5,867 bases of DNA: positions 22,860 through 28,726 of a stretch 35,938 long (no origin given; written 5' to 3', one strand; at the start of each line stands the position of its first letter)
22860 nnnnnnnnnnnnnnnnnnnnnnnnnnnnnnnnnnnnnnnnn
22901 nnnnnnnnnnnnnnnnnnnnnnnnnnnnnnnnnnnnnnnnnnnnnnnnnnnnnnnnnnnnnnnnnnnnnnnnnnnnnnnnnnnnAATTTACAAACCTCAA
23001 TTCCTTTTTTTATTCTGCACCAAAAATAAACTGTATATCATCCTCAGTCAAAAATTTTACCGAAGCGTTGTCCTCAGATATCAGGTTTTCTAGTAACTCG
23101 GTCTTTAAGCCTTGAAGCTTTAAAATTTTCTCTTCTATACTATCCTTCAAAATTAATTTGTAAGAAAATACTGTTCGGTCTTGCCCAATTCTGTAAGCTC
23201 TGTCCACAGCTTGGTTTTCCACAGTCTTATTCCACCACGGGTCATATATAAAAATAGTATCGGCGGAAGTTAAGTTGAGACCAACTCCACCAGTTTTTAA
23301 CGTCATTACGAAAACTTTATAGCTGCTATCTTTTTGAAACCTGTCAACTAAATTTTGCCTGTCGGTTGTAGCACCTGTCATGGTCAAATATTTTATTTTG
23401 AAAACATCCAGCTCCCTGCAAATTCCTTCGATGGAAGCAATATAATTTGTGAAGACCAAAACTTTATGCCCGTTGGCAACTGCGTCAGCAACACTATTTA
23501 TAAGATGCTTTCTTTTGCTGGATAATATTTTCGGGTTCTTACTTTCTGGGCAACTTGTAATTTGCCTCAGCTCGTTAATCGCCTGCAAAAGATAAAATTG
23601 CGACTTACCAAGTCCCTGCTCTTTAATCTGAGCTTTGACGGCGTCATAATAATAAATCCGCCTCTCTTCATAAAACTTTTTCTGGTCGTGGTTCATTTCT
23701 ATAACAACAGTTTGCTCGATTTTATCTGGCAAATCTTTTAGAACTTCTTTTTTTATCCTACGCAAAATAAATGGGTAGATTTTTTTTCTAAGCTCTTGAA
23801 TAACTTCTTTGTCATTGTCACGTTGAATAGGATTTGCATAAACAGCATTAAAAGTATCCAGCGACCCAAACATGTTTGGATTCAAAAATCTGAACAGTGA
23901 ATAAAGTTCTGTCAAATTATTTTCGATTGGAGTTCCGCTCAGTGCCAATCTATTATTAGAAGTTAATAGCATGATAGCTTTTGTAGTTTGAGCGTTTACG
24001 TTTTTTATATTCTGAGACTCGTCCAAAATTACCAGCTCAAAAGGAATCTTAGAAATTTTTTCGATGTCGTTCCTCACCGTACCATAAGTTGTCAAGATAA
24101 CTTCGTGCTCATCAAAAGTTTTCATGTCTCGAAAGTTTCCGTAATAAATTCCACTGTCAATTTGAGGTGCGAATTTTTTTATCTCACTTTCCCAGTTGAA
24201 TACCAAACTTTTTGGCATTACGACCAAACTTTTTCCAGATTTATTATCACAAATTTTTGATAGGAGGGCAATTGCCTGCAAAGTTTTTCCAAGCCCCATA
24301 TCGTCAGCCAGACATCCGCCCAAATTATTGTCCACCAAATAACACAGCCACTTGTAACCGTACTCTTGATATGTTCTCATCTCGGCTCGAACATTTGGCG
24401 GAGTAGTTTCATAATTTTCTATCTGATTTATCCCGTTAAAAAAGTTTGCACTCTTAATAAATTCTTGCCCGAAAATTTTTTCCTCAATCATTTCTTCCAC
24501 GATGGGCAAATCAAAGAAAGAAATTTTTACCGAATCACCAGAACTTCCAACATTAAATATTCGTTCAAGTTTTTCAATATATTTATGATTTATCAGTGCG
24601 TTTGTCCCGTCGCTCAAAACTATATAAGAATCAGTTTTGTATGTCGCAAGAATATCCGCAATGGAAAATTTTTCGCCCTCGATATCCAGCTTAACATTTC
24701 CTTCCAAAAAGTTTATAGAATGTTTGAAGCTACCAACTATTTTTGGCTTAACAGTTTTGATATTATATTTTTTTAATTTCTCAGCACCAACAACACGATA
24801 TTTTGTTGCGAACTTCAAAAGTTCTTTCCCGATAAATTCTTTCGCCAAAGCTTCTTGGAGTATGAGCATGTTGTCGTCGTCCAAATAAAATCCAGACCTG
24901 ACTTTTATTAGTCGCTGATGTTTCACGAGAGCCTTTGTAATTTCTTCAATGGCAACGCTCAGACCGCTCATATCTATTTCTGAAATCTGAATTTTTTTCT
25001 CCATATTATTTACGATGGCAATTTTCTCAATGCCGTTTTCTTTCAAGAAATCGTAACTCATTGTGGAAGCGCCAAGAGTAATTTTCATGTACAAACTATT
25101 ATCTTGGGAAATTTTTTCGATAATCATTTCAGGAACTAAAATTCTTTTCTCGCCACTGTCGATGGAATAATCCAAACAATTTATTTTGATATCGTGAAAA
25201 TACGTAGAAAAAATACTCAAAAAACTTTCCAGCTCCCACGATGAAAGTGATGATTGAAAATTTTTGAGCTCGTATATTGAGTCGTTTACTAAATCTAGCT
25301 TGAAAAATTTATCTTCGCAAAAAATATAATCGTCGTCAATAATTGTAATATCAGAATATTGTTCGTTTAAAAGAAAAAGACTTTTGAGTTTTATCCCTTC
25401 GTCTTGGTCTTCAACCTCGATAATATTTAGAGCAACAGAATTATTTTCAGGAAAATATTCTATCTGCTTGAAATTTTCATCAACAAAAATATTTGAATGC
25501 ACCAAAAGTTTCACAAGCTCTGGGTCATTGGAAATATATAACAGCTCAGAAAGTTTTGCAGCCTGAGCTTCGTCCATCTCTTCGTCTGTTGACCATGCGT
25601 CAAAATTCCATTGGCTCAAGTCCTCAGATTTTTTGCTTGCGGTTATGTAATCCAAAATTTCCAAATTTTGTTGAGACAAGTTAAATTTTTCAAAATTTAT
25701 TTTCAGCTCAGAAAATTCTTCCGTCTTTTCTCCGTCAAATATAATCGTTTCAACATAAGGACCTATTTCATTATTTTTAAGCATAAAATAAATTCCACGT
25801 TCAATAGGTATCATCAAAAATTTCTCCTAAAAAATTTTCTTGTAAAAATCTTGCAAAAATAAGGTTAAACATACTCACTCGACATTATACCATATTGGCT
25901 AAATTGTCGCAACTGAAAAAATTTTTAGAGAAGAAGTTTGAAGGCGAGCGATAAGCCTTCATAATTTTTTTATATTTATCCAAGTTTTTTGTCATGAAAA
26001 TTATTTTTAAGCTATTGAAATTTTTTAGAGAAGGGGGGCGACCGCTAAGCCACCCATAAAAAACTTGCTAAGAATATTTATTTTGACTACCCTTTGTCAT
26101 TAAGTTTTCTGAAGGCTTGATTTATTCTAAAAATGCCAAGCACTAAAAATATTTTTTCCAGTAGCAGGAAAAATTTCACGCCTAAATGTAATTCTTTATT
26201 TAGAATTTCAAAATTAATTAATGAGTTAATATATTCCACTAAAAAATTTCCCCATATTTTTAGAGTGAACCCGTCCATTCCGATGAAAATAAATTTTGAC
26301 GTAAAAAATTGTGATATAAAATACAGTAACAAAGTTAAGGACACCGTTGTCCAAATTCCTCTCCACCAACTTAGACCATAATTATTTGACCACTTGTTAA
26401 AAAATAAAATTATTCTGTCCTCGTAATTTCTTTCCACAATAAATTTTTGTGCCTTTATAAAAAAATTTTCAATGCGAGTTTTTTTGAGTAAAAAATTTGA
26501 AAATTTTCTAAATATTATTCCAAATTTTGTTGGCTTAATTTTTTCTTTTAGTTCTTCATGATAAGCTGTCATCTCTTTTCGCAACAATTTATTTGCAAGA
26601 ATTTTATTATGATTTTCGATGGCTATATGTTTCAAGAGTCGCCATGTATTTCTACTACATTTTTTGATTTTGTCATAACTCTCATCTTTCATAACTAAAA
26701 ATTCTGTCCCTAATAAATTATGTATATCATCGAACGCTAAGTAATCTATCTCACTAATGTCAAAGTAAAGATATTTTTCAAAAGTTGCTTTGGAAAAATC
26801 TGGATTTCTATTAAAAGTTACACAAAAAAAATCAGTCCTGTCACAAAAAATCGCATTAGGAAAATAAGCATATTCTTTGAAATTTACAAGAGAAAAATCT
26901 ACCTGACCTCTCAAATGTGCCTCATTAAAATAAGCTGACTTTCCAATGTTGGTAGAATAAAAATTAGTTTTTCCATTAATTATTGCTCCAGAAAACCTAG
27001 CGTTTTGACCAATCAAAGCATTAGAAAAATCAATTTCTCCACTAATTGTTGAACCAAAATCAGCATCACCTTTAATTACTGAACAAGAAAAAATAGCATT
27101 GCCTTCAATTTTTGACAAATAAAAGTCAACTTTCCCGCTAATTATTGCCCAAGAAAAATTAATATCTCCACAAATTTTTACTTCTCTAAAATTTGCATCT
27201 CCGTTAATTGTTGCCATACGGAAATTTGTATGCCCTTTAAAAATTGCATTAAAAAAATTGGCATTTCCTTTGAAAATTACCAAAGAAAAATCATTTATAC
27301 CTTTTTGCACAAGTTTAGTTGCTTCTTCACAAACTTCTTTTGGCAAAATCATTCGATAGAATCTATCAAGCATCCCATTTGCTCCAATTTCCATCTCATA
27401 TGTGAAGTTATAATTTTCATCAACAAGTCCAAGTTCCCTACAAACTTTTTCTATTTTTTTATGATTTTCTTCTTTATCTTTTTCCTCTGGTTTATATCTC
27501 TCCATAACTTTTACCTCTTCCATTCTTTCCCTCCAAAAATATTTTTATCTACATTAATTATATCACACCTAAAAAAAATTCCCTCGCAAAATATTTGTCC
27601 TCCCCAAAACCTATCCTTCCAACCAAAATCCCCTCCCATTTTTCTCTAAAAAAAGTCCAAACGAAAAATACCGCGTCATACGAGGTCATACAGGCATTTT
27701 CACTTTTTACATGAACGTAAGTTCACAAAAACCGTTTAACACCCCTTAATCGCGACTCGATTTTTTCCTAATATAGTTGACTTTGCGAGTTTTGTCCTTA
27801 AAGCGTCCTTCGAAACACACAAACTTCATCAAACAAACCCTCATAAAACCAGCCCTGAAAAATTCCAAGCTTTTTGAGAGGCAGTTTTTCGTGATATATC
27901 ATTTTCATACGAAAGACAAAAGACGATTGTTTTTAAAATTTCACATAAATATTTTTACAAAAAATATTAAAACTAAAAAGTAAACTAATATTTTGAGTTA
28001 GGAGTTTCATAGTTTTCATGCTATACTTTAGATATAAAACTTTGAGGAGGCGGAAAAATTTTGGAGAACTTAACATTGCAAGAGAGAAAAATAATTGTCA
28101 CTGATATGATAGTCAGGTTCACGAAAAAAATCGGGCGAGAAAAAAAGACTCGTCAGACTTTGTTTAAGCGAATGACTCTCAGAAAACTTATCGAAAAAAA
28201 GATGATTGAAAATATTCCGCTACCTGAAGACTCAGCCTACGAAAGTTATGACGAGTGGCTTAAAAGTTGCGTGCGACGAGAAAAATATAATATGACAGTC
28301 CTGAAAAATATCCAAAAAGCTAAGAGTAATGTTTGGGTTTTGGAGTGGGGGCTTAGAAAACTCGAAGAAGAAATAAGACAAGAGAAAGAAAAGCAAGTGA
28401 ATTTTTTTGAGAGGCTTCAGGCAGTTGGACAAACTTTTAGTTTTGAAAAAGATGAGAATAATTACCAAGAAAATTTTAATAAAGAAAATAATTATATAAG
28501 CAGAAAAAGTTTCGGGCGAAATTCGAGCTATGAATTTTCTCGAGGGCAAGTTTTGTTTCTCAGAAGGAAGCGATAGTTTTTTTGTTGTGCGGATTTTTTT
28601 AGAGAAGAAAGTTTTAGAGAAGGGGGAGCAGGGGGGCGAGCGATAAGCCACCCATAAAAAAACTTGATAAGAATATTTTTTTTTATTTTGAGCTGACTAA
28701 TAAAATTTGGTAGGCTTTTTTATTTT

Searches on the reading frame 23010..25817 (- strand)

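Call 17: search_protein_families(library=pfam, proteins=[window:23010-25817:-])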
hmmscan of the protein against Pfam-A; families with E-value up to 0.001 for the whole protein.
window:23010-25817:- (935 aa): 4 families
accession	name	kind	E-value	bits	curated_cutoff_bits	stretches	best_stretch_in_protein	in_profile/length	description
PF00176.29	SNF2-rel_dom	-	4.8e-70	236.4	24.9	1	483-755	1-286/290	SNF2-related domain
PF00271.37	Helicase_C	-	7.7e-19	68.4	23.5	1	770-878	4-110/110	Helicase conserved C-terminal domain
PF04851.21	ResIII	-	1.9e-09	38.1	22.5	1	479-631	3-163/164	Type III restriction enzyme, res subunit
PF00270.35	DEAD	-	8.5e-08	32.5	26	1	507-636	23-165/167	DEAD/DEAH box helicase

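Call 74: search_protein_families(library=padloc, proteins=[window:23010-25817:-], max_evalue=0.001)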
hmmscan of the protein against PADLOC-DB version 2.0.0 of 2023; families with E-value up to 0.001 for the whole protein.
window:23010-25817:- (935 aa): 29 families (the best 25 are shown)
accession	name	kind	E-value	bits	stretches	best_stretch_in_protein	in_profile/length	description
PDLC02842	DpdE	-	1.7e-123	411.5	1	388-928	609-1166/1176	DpdE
PDLC00633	ZorD1|ZorD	-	9.4e-109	362.8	1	353-915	310-887/908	"SWI2/SNF2 helicase, Mrr-like nuclease"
PDLC02849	DpdE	-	7.8e-97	323.4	1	428-921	348-841/857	DpdE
PDLC02851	DpdE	-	7.6e-92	306.7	1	369-932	480-1054/1055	DpdE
PDLC02850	DpdE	-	1.2e-91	306.3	1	473-933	798-1262/1282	DpdE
PDLC02845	DpdE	-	3.3e-91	304.8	1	472-916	836-1276/1293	DpdE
PDLC00631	ZorD1|ZorD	-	3e-85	284.9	1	443-886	405-877/1071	"SWI2/SNF2 helicase, Mrr-like nuclease"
PDLC00632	ZorD1|ZorD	-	1.4e-82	276.2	2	569-892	714-1055/1101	"SWI2/SNF2 helicase, Mrr-like nuclease"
PDLC00629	ZorD1|ZorD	-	6e-78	260.8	1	469-883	472-919/1012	"SWI2/SNF2 helicase, Mrr-like nuclease"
PDLC00634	ZorD1|ZorD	-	1.2e-73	246.4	1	471-884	486-932/1208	"SWI2/SNF2 helicase, Mrr-like nuclease"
PDLC02848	DpdE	-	9.7e-61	203.8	1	473-798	350-678/856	DpdE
PDLC00628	ZorD1|ZorD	-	5.6e-58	194.5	1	464-895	498-947/1171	"SWI2/SNF2 helicase, Mrr-like nuclease"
PDLC00627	ZorD1|ZorD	-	5.5e-56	188.1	2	571-889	607-961/1006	"SWI2/SNF2 helicase, Mrr-like nuclease"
PDLC02854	DpdE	-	1.3e-51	173.5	2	569-893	700-1038/1083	DpdE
PDLC02852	DpdE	-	7.9e-42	141.2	2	463-717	449-688/905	DpdE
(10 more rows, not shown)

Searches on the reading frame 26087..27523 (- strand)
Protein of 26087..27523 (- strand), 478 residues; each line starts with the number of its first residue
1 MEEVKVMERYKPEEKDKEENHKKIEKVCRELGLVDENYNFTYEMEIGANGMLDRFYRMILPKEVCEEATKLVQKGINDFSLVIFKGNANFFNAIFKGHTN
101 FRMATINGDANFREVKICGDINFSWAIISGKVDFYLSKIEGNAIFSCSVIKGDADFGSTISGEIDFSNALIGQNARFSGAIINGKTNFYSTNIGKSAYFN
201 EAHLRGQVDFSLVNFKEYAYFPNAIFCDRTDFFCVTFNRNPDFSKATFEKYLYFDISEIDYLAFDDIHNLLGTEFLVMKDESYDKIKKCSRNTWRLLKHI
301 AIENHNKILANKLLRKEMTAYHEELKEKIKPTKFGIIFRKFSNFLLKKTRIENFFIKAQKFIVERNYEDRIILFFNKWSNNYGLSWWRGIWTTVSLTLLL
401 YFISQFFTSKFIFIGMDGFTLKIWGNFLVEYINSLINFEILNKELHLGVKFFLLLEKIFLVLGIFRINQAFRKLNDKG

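Call 17: search_protein_families(library=pfam, proteins=[window:26087-27523:-])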
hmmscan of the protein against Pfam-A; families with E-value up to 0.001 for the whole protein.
window:26087-27523:- (478 aa): 1 family
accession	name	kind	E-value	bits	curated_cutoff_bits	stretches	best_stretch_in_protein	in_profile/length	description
PF13576.12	Pentapeptide_3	-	4.9e-22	78.3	27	4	90-135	1-45/48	Pentapeptide repeats (9 copies)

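Call 62: search_protein_families(library=phrogs, proteins=[window:26087-27523:-], max_evalue=0.01)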
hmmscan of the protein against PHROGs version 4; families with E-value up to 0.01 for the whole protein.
window:26087-27523:- (478 aa): 0 families

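Call 74: search_protein_families(library=padloc, proteins=[window:26087-27523:-], max_evalue=0.001)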
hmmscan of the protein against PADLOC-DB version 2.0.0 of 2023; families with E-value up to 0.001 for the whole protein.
window:26087-27523:- (478 aa): 0 families

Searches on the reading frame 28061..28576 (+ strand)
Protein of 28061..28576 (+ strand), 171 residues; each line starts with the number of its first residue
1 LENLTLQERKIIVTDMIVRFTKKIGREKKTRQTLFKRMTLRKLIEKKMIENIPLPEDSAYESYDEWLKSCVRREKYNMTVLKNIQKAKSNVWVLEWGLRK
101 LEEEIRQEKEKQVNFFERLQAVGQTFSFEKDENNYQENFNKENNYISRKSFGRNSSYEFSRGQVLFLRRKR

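Call 12: find_encoding_contigs(protein=window:28061-28576:+, flank=3000, max_places=10)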
Protein window:28061-28576:+ (171 aa): no gene with exactly this product is on record in the collection.

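Call 17: search_protein_families(library=pfam, proteins=[window:28061-28576:+])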
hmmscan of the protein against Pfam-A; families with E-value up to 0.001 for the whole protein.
window:28061-28576:+ (171 aa): 0 families

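Call 61: search_dna_similar(query=window:28061-28573:+, collection=plasmids, mode=protein, max_evalue=0.01, max_rows=15)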
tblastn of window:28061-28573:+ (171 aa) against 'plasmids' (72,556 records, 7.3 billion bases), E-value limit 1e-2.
No match.

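Call 62: search_protein_families(library=phrogs, proteins=[window:28061-28576:+], max_evalue=0.01)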
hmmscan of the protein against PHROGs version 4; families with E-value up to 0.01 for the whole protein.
window:28061-28576:+ (171 aa): 1 family
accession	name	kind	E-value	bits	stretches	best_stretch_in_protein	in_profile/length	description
phrog_17201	-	unknown function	0.0085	17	1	35-74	10-48/57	-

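Call 74: search_protein_families(library=padloc, proteins=[window:28061-28576:+], max_evalue=0.001)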
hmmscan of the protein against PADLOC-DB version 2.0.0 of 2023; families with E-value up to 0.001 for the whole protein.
window:28061-28576:+ (171 aa): 0 families
